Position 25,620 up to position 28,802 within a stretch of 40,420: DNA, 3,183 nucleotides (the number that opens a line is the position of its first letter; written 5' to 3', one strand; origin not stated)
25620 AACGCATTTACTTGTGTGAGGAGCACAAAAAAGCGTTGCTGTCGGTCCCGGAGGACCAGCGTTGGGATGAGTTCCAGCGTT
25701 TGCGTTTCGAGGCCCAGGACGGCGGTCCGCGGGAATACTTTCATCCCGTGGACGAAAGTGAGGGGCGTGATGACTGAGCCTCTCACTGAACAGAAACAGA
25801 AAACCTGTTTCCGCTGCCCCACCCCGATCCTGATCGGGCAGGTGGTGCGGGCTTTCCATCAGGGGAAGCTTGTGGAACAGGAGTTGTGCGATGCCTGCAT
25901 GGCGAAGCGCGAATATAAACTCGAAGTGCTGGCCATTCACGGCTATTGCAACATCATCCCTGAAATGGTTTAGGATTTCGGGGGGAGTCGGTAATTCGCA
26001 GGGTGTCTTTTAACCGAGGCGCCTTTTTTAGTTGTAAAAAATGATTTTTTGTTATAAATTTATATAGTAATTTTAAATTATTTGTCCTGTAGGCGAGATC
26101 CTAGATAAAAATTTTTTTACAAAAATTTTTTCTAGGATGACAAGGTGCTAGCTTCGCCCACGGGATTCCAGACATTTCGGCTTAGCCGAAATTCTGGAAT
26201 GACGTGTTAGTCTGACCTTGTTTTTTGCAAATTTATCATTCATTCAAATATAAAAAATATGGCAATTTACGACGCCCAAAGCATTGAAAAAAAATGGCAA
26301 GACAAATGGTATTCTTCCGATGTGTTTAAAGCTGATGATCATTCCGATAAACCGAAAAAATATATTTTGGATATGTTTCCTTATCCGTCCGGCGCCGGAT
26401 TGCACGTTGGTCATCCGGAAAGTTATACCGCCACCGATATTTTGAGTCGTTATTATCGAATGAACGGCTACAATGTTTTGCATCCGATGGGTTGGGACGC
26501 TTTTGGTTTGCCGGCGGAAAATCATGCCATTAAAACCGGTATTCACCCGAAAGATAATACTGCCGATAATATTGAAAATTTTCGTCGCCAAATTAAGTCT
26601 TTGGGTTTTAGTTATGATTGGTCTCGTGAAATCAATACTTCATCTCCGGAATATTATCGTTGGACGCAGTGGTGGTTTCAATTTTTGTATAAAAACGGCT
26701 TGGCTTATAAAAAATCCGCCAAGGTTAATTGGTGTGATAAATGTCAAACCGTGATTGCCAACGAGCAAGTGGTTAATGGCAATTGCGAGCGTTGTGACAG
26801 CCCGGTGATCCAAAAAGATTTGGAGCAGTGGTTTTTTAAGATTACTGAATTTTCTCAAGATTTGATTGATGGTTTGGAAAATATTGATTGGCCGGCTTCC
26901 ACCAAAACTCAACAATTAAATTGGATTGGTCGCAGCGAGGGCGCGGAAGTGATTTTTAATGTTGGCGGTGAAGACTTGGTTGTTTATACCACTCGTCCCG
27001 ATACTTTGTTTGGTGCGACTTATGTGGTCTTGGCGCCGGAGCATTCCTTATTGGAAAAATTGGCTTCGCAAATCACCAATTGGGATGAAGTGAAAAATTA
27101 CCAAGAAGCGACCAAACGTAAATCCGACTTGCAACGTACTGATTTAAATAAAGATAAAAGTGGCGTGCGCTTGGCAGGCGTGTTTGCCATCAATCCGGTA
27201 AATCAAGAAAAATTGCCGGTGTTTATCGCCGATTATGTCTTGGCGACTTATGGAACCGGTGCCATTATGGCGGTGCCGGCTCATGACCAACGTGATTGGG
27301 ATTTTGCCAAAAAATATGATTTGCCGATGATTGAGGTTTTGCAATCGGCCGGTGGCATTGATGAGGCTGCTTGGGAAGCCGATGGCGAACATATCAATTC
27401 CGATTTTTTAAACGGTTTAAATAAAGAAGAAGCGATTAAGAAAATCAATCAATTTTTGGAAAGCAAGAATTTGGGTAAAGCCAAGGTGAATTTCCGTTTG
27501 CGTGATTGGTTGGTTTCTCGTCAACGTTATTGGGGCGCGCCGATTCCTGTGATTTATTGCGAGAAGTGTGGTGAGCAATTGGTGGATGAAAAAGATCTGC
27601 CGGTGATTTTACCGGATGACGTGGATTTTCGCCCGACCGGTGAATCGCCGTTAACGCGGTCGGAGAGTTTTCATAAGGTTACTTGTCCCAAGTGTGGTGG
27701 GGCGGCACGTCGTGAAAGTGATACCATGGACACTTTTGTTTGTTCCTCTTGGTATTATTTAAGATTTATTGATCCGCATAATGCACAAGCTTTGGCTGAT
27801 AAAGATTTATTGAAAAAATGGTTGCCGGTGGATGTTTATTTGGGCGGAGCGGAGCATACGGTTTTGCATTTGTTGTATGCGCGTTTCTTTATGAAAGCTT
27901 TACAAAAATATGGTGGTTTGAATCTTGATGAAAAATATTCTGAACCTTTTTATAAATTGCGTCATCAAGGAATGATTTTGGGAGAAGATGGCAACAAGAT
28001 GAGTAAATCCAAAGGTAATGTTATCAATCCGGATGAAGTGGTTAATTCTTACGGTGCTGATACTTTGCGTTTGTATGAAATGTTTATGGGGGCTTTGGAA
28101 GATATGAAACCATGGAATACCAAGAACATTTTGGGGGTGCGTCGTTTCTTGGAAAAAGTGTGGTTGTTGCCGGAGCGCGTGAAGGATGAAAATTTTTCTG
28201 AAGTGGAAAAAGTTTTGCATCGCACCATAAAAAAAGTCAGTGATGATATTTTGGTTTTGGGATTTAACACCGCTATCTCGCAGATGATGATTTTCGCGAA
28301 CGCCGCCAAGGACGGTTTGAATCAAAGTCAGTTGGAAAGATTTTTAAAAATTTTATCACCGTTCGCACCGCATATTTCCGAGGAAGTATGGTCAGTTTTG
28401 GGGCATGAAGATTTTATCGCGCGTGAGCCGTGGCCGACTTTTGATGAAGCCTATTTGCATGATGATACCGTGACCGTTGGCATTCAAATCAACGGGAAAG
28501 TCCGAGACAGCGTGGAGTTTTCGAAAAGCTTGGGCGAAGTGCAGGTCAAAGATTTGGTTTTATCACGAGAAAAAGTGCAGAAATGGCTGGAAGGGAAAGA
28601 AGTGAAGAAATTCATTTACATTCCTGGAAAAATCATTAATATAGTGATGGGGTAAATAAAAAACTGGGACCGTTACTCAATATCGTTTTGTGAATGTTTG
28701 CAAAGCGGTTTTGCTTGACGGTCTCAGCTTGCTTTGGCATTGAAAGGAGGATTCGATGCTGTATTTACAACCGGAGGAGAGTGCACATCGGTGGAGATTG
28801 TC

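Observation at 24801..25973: Tandem array of four small CxxC zinc-ribbon ORFs in a G+C-rich island, an uncharacterised gene set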

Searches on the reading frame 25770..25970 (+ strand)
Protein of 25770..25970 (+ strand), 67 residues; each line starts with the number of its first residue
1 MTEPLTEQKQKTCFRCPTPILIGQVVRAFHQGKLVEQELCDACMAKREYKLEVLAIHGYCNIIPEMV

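Call 10: search_protein_families(library=pfam, proteins=[window:25770-25970:+], max_evalue=10)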
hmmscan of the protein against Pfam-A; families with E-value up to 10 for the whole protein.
window:25770-25970:+ (67 aa): 3 families
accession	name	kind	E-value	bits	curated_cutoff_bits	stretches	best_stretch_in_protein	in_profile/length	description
PF24461.1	DUF7576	-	0.051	13.9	27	1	3-44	10-55/60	Family of unknown function (DUF7576)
PF00641.23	Zn_ribbon_RanBP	-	0.57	9.9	27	0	9-19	17-27/30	Zn-finger in Ran binding protein and others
PF15629.11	Perm-CXXC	-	0.6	10.9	23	0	9-16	15-22/32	Permuted single zf-CXXC unit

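Call 11: search_protein_families(library=phrogs, proteins=[window:25770-25970:+], max_evalue=10)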
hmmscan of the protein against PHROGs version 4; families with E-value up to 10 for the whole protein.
window:25770-25970:+ (67 aa): 3 families
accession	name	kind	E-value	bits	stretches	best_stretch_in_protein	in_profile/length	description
phrog_1581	-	unknown function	0.0043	17.8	1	4-48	98-141/176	-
phrog_11793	-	unknown function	0.11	13.3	1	25-46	8-29/65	-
phrog_17050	-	unknown function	0.12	13.5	1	7-48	4-41/64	-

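Call 12: search_protein_families(library=ncbifam, proteins=[window:25770-25970:+], max_evalue=10)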
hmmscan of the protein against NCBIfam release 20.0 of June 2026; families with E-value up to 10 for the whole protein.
window:25770-25970:+ (67 aa): 0 families

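Call 49: search_solved_structures(query=A4, max_evalue=10, show_alignments=2)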
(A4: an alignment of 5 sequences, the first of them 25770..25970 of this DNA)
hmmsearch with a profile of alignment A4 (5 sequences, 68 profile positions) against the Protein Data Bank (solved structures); distinct sequences matched with E-value up to 10: 2.
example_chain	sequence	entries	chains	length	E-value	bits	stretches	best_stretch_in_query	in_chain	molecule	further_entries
9bid_A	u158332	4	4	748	1.3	12.4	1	6-43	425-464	Protein zyg-11 homolog B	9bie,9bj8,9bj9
23cp_S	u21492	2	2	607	2.1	11.7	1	10-50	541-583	Putative chromatin structure-remodeling complex protein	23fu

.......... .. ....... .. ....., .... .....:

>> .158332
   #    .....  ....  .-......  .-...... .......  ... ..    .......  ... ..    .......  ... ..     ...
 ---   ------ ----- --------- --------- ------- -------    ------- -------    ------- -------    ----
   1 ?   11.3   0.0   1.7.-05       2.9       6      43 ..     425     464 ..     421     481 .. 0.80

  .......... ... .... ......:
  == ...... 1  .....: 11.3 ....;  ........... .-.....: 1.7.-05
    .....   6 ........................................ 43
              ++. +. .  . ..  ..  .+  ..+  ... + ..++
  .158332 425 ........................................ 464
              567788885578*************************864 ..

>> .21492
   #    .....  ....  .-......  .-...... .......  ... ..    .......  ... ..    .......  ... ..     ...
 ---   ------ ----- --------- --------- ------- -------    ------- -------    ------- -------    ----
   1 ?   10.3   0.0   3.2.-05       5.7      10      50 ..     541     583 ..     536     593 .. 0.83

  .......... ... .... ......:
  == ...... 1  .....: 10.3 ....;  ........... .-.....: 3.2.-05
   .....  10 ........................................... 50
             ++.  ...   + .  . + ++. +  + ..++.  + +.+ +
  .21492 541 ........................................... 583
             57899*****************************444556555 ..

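Call 66: search_protein_families(library=padloc, proteins=[window:25770-25970:+], max_evalue=1)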
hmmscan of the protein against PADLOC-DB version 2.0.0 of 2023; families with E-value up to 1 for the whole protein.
window:25770-25970:+ (67 aa): 0 families

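Call 99: find_related_loci(query=A4, collection=viral_contigs, flank=5000)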
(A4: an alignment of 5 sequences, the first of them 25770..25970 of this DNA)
Query A4 (67 aa) in viral_contigs; peptide patterns used: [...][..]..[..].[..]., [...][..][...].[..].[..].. (x = any residue, [..] = any of these).
34 stretches matched a pattern, but none encodes a relative of the query by tblastn (E <= 1e-3).

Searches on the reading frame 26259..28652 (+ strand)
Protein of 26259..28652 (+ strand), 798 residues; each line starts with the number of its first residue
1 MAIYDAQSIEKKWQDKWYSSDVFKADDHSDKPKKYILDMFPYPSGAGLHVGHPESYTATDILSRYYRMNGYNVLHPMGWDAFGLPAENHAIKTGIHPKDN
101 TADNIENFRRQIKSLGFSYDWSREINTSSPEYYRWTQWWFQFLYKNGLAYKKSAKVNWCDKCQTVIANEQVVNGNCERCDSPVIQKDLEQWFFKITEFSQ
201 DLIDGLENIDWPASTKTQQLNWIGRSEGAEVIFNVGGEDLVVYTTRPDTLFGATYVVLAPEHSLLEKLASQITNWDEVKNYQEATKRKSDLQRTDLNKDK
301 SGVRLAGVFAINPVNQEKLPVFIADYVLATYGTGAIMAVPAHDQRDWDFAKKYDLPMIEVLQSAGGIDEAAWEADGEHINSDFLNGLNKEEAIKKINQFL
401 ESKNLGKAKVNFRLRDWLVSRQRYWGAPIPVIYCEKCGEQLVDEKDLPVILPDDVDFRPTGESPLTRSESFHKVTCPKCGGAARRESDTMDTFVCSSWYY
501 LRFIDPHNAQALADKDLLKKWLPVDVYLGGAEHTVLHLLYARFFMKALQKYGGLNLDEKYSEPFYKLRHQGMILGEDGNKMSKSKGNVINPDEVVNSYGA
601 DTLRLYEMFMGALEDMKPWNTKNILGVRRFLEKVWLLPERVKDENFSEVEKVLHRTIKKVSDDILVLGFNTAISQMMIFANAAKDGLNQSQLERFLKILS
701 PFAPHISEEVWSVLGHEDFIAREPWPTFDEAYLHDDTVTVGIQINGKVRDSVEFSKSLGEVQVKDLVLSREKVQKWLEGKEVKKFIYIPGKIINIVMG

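Call 104: list_cluster_members(proteins=[window:26259-28652:+, window:15687-16706:+, window:25490-25774:+])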
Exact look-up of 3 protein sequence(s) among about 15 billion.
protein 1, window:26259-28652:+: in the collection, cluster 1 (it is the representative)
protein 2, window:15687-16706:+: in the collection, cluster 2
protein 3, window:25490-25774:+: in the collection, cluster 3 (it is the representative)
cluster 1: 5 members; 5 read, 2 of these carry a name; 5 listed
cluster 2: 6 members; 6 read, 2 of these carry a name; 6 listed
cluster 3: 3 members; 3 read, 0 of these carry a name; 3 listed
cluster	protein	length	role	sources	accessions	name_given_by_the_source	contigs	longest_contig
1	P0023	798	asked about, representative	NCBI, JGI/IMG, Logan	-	-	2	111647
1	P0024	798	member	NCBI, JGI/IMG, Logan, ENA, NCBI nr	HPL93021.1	MAG TPA: leucine--tRNA ligase [bacterium] | leucine--tRNA ligase [bacterium]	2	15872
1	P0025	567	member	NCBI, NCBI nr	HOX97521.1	MAG TPA: leucine--tRNA ligase, partial [bacterium] | leucine--tRNA ligase [bacterium]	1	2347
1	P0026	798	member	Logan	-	-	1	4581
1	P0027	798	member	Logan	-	-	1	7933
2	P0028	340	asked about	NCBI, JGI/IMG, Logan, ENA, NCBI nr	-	-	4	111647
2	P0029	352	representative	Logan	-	-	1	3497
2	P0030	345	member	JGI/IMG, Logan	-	recombination protein RecA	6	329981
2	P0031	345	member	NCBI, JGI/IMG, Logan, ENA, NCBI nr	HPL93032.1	MAG TPA: recombinase RecA [bacterium] | recombinase RecA [bacterium]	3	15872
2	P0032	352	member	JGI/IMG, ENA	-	-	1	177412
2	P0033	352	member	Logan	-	-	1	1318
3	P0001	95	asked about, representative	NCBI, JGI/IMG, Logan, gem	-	-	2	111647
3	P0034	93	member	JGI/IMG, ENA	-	-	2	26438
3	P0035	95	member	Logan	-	-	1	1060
